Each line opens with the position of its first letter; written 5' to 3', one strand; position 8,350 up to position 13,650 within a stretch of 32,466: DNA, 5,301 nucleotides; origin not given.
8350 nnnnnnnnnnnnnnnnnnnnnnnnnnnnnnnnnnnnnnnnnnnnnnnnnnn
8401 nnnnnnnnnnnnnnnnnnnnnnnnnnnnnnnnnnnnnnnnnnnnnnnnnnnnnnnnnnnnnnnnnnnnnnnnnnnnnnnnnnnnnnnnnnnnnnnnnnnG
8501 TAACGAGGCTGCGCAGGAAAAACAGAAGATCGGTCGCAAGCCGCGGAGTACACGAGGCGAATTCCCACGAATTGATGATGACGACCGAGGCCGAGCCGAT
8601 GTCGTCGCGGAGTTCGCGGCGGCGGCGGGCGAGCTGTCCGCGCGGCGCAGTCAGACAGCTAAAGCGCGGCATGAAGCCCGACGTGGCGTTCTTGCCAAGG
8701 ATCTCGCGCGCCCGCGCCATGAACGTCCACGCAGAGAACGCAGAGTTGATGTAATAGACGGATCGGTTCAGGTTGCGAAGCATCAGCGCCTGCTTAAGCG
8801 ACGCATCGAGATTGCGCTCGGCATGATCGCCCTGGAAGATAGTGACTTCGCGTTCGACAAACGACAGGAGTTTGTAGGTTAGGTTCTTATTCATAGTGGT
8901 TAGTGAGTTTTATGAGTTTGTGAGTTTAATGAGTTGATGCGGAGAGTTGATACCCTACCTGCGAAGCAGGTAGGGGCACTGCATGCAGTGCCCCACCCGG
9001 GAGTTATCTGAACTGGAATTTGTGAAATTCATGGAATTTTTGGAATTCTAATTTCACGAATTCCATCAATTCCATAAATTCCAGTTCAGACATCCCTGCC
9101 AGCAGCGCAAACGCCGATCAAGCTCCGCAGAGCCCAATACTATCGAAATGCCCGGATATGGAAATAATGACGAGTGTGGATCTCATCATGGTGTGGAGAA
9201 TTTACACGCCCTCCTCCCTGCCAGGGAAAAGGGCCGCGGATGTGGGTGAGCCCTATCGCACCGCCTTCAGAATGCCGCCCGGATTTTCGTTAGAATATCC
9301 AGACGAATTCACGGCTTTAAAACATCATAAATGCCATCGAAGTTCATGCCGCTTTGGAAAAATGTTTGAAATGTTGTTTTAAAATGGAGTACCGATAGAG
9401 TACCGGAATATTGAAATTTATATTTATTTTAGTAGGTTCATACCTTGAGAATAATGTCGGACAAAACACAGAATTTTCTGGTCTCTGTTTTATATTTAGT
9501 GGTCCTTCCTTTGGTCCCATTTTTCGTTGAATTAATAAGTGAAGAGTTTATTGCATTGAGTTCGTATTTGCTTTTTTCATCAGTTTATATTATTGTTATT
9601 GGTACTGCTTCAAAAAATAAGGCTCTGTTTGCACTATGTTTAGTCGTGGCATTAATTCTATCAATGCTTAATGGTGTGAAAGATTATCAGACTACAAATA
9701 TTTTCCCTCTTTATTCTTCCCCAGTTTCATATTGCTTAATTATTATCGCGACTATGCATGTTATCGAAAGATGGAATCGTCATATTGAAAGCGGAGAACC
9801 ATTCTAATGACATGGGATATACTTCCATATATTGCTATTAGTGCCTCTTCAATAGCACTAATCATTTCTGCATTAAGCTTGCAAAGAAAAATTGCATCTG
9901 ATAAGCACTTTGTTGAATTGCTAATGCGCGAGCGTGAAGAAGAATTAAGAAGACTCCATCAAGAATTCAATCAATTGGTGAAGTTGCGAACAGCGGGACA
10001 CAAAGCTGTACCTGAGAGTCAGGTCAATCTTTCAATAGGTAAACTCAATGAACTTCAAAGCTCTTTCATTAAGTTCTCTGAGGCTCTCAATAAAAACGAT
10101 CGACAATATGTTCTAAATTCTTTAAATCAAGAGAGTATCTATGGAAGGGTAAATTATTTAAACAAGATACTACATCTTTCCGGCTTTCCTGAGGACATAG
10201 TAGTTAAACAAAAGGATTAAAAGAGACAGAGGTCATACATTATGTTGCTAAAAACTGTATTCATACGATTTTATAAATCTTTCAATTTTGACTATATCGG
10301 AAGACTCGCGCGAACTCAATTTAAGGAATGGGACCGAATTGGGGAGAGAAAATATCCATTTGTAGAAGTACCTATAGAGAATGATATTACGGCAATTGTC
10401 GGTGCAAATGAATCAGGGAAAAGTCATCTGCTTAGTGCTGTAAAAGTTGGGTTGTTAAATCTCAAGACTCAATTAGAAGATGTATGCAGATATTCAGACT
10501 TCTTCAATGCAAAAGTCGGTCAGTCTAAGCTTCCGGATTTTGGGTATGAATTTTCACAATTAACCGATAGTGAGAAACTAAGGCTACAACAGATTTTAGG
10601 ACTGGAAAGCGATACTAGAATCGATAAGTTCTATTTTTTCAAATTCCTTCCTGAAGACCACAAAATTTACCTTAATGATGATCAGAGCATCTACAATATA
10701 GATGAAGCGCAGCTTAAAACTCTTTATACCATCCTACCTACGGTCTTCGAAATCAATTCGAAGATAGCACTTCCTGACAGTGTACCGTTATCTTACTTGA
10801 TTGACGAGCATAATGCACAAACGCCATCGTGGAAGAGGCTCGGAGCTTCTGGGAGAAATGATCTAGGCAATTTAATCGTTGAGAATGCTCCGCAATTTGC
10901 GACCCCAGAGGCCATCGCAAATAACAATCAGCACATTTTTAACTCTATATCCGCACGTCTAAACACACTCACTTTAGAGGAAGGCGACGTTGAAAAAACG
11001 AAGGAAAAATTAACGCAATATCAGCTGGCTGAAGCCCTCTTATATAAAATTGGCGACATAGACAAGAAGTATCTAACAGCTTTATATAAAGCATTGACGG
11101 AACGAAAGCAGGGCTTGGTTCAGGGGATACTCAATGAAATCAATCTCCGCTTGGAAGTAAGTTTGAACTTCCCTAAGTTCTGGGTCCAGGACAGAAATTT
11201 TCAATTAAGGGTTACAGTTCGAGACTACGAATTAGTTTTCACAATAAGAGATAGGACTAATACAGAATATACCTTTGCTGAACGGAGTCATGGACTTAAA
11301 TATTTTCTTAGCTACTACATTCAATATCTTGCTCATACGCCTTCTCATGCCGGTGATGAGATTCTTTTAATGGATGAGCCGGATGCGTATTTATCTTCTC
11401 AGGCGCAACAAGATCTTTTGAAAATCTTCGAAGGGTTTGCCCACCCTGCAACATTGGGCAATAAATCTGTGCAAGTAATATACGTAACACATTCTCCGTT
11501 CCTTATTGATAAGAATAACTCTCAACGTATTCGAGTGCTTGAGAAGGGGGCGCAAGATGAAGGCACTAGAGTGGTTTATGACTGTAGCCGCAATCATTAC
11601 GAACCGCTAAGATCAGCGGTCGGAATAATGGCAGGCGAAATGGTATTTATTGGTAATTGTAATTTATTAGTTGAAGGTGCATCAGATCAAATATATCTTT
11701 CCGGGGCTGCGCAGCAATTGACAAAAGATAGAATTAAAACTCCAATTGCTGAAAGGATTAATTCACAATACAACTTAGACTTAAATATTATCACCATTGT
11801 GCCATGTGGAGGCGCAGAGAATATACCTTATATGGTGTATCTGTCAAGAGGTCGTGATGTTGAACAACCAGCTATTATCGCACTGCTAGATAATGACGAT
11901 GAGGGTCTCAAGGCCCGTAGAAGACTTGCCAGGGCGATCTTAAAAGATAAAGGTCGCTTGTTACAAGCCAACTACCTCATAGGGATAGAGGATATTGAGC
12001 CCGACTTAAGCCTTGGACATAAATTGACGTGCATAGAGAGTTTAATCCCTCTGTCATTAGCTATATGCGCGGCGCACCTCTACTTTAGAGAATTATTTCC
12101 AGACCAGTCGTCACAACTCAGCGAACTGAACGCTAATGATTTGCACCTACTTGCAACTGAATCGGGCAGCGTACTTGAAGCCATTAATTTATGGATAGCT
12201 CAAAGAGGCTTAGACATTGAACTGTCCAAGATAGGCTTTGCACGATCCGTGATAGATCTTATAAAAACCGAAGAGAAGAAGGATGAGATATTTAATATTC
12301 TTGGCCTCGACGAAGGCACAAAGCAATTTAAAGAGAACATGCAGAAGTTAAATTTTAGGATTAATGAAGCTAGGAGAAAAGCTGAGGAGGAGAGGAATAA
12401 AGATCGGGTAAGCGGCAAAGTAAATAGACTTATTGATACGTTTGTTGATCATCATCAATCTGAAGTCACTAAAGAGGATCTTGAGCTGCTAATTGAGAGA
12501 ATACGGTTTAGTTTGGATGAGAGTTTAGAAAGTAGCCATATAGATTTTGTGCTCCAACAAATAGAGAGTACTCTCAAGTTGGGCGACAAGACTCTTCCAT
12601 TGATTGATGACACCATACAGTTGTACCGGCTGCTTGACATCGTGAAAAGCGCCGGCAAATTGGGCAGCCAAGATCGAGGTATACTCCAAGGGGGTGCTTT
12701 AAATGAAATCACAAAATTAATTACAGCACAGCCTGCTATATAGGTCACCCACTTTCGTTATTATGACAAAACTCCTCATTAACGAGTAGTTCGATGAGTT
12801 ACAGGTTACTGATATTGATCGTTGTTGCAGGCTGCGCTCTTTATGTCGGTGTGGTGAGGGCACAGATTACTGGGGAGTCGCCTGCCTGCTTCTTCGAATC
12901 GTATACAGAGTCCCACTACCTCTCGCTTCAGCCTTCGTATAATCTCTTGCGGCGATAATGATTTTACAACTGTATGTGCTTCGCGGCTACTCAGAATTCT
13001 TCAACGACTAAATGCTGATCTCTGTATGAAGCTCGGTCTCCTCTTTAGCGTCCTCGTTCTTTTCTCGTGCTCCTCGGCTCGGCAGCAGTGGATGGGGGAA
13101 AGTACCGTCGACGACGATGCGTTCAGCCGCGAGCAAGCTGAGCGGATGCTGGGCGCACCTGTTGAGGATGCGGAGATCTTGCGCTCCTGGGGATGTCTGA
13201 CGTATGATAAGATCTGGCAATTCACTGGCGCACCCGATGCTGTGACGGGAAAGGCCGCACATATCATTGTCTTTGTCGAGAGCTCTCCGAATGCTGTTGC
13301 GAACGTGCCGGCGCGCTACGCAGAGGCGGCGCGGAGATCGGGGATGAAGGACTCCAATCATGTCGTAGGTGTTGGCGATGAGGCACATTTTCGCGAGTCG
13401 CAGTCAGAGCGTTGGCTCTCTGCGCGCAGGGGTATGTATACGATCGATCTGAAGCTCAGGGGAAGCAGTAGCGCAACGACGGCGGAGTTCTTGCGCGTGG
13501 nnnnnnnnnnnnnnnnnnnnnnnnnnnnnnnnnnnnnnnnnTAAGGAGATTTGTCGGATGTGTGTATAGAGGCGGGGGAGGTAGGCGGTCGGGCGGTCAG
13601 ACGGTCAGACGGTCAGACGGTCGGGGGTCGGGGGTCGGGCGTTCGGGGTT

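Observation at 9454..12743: OLD/PARIS-like ATPase-TOPRIM nuclease coupled to two small membrane proteins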

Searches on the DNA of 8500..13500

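Call 89: search_rna_families(source=window, start=8500, end=13500, threshold=evalue, max_evalue=0.1)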
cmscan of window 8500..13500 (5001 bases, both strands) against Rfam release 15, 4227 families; matches with E-value up to 0.1: 6.
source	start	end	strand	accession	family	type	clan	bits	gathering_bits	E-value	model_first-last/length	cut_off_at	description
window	9006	9091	-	RF03585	mir-3938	Gene; miRNA;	-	31.9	94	0.001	1-88/88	no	mir-3938 microRNA precursor family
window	9001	9097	-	RF03839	MIR2599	Gene; miRNA;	-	31.2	120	0.0045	1-132/132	no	MIR2599 microRNA precursor family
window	9015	9082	-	RF03623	mir-1252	Gene; miRNA;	-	28.8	70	0.08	1-65/65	no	mir-1252 microRNA precursor family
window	9006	9091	-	RF02009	mir-987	Gene; miRNA;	-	27.8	98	0.025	1-92/92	no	mir-987 microRNA precursor family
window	8982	9114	-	RF04139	MIR841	Gene; miRNA;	-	26.3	200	0.027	1-212/212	no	MIR841 microRNA precursor family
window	9005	9094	+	RF04129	MIR4240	Gene; miRNA;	-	22.8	200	0.061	1-206/206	no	MIR4240 microRNA precursor family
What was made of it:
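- On Class 3 OLD / retron: No retron RNA appears in the Rfam scan of 8500-13500 (call 89).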

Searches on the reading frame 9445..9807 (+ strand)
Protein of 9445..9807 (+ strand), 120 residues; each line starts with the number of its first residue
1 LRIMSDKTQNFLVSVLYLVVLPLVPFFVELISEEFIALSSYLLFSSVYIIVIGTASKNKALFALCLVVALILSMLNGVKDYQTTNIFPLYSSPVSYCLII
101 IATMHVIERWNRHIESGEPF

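Call 3: search_protein_families(library=pfam, proteins=[window:9445-9807:+], max_evalue=1)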
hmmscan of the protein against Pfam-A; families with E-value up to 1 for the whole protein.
window:9445-9807:+ (120 aa): 4 families
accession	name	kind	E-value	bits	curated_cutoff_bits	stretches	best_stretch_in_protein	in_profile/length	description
PF00951.23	Arteri_Gl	-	0.0068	16.7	24.9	1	21-82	42-107/179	Arterivirus GL envelope glycoprotein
PF20968.2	MASE8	-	0.12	12.9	26.2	1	6-113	38-147/154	MASE8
PF13664.11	DUF4149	-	0.2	12.4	24.6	0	85-109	36-60/102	Domain of unknown function (DUF4149)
PF10101.14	DUF2339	-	0.23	10.6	33.6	1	23-102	124-203/659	Predicted membrane protein (DUF2339)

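Call 4: search_protein_families(library=padloc, proteins=[window:9445-9807:+], max_evalue=1)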
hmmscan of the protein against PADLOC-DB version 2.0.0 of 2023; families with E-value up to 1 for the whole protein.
window:9445-9807:+ (120 aa): 0 families

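Call 5: search_protein_families(library=ncbifam, proteins=[window:9445-9807:+], max_evalue=1)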
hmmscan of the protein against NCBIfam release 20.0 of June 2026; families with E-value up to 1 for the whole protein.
window:9445-9807:+ (120 aa): 1 family
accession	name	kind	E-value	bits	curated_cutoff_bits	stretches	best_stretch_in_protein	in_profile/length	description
TIGR04402.2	mob_CxxC_CxxC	subfamily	0.28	11.4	70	1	59-115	30-88/180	mobilome CxxCx(11)CxxC protein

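Call 14: find_homologous_proteins(query=window:9454-9807:+, max_evalue=0.01)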
Query window:9454-9807:+ (117 aa): 1 proteins with E <= 0.01 among 8 candidates.
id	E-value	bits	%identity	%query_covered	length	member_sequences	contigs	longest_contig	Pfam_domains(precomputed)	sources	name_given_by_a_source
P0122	4.2e-67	241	100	100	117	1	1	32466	-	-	-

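Call 57: find_related_loci(query=A4, collection=viral_contigs, flank=6000)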
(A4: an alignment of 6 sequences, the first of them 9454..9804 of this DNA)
Query A4 (117 aa) in viral_contigs; peptide patterns used: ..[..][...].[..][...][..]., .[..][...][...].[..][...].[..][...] (x = any residue, [..] = any of these).
187 stretches matched a pattern; 1 encode a relative of the query (tblastn E <= 1e-3); 1 distinct loci.
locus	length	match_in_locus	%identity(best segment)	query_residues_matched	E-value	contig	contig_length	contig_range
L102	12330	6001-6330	33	7-117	6e-20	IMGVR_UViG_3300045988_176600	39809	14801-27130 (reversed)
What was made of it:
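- Tried and rejected: The scan for TM4 gave one locus (call 57).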

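Call 59: search_protein_families(library=pfam, proteins=[L102:3753-4745:+, L102:4732-5160:+, L102:5164-5970:+, L102:6804-7994:+, L102:8100-8960:+, L102:8965-9492:+, L102:9972-10346:+], max_evalue=0.1)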
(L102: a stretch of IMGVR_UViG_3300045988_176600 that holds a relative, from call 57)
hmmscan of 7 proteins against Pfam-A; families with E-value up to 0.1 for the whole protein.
L102:3753-4745:+ (330 aa): 2 families
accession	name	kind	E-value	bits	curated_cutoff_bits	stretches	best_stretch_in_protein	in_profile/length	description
PF24167.1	DUF7411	-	0.0014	18.6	28.7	1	251-300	104-153/194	Family of unknown function (DUF7411)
PF02482.25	Ribosomal_S30AE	-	0.048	14.8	23.7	0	40-62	62-84/88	Sigma 54 modulation protein / S30EA ribosomal protein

L102:4732-5160:+ (142 aa): 1 family
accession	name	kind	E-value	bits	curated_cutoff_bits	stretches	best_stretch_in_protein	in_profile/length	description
PF19658.4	DUF6161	-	0.06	13.2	27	1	65-138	87-157/216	Family of unknown function (DUF6161)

L102:5164-5970:+ (268 aa): 0 families

L102:6804-7994:+ (396 aa): 1 family
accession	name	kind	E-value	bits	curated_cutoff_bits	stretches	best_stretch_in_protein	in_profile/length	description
PF16872.10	putAbiC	-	1.1e-05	26.2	22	1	273-362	3-79/80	Putative phage abortive infection protein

L102:8100-8960:+ (286 aa): 3 families
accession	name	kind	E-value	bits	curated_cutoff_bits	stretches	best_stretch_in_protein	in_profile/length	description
PF00929.31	RNase_T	-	2.4e-15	57.9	24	1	7-154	1-164/164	Exonuclease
PF16473.11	Rv2179c-like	-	1.3e-09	38.4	27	1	7-153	3-172/177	3'-5' exoribonuclease Rv2179c-like domain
PF00533.33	BRCT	-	2.2e-06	28.3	21.3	1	199-263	3-66/78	BRCA1 C Terminus (BRCT) domain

L102:8965-9492:+ (175 aa): 2 families
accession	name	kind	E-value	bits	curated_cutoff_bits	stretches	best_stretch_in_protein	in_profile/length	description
PF00533.33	BRCT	-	0.0089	16.7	21.3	1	25-80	3-52/78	BRCA1 C Terminus (BRCT) domain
PF23138.1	CTLH_Armc9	-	0.033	15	27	1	73-144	6-81/135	Armc9, CTLH-like domain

L102:9972-10346:+ (124 aa): 1 family
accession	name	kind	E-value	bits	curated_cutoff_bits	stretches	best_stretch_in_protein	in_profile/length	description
PF14329.11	DUF4386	-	0.092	13.1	27.6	0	53-119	42-108/210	Domain of unknown function (DUF4386)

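Call 65: search_protein_families(library=phrogs, proteins=[window:9454-9807:+, L102:5986-6363:+, L102:6360-6749:+, L102:5164-5970:+, L102:6804-7994:+], max_evalue=0.1)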
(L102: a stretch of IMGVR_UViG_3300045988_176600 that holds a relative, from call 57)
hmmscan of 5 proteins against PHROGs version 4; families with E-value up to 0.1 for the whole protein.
window:9454-9807:+ (117 aa): 3 families
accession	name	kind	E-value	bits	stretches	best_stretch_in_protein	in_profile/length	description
phrog_22626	-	unknown function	1.9e-17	64.6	1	3-117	10-127/133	-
phrog_35323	-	unknown function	0.074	14.3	0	10-42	12-45/57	-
phrog_9350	-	unknown function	0.074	14.1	0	52-110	14-76/118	-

L102:5986-6363:+ (125 aa): 1 family
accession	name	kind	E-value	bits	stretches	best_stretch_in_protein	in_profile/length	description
phrog_22626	-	unknown function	1.4e-19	71.4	1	6-119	14-131/133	-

L102:6360-6749:+ (129 aa): 5 families
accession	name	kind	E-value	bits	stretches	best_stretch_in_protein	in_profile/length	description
phrog_2152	-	unknown function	0.0072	16.7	1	48-104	95-152/273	-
phrog_6664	-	unknown function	0.0082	17.6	1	2-90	7-88/97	-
phrog_1801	-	tail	0.017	15.4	1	11-110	192-293/339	tail fiber protein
phrog_9277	-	unknown function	0.038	15.7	0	73-117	7-51/104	-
phrog_10797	-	unknown function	0.053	14.2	1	11-84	19-79/194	-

L102:5164-5970:+ (268 aa): 0 families

L102:6804-7994:+ (396 aa): 2 families
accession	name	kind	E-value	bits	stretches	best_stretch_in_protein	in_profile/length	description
phrog_8999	-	unknown function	1.6e-17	65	1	53-214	21-180/270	-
phrog_24502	-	other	0.04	14.9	1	74-120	24-70/177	zinc-finger domain protein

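Call 66: search_protein_families(library=padloc, proteins=[L102:5986-6363:+, L102:6360-6749:+, L102:5164-5970:+, L102:6804-7994:+], max_evalue=0.1)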
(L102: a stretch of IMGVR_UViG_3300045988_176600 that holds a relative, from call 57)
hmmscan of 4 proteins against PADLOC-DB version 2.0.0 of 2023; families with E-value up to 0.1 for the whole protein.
L102:5986-6363:+ (125 aa): 0 families

L102:6360-6749:+ (129 aa): 1 family
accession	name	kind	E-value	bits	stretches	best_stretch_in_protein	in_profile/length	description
PDLC02843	DpdE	-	0.028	10.3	1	41-110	748-817/1091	DpdE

L102:5164-5970:+ (268 aa): 0 families

L102:6804-7994:+ (396 aa): 0 families
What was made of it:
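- No PADLOC model exists for such a system (calls 4, 66). No homology to any characterised defence protein (calls 4, 66).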

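Call 110: search_protein_families(library=pfam, alignment_id=A4, max_evalue=1)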
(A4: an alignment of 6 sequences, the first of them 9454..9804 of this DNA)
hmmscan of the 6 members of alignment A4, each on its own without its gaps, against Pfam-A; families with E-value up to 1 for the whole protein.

A. member 1, window:9454-9804:+ (117 aa): 5 families
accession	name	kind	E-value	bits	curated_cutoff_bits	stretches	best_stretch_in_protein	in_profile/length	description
PF00951.23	Arteri_Gl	-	0.011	16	24.9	1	18-79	42-107/179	Arterivirus GL envelope glycoprotein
PF08616.15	SPA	-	0.12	12.8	22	1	32-87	15-68/113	Stabilization of polarity axis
PF20968.2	MASE8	-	0.15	12.7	26.2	1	4-110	39-147/154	MASE8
PF13664.11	DUF4149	-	0.18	12.5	24.6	0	82-106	36-60/102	Domain of unknown function (DUF4149)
PF10101.14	DUF2339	-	0.21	10.7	33.6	1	20-99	124-203/659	Predicted membrane protein (DUF2339)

B. families by the number of members that match (of 6 scanned): 9 families
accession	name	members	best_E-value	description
PF03203.19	MerC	4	0.0057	MerC mercury resistance protein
PF09843.14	DUF2070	3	0.1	Predicted membrane protein (DUF2070)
PF00951.23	Arteri_Gl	1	0.011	Arterivirus GL envelope glycoprotein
PF04973.17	NMN_transporter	1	0.025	Nicotinamide mononucleotide transporter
PF18064.7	CB_ParB_C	1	0.1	Centromere-binding protein ParB C-terminal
PF08616.15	SPA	1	0.12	Stabilization of polarity axis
PF20968.2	MASE8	1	0.15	MASE8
PF13664.11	DUF4149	1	0.18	Domain of unknown function (DUF4149)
PF10101.14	DUF2339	1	0.21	Predicted membrane protein (DUF2339)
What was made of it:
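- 9454..9807 (+): Gene for a 117-aa four-TM inner-membrane protein ('TM4'; alternative TTG start at 9445). It is the first gene of a conserved pair and belongs to phrog_22626 (unknown function). No Pfam or PADLOC family matches (calls 3, 4, 66, 110).
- On RexB / holin / MotA-ExbB-type membrane proteins: No such hit at E<=1 for the window protein or five homologues (calls 3, 110).
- Closest known: Phage lambda RexA/RexB and other membrane-acting exclusion or abortive-infection modules. Different: No detectable homology: no RexB, holin or MotA/ExbB Pfam hit at E<=1 for six TM4 members (calls 3, 110).
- A weak, sub-threshold MerC similarity in 4 of 6 TM4 members (best E 0.006, call 110).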
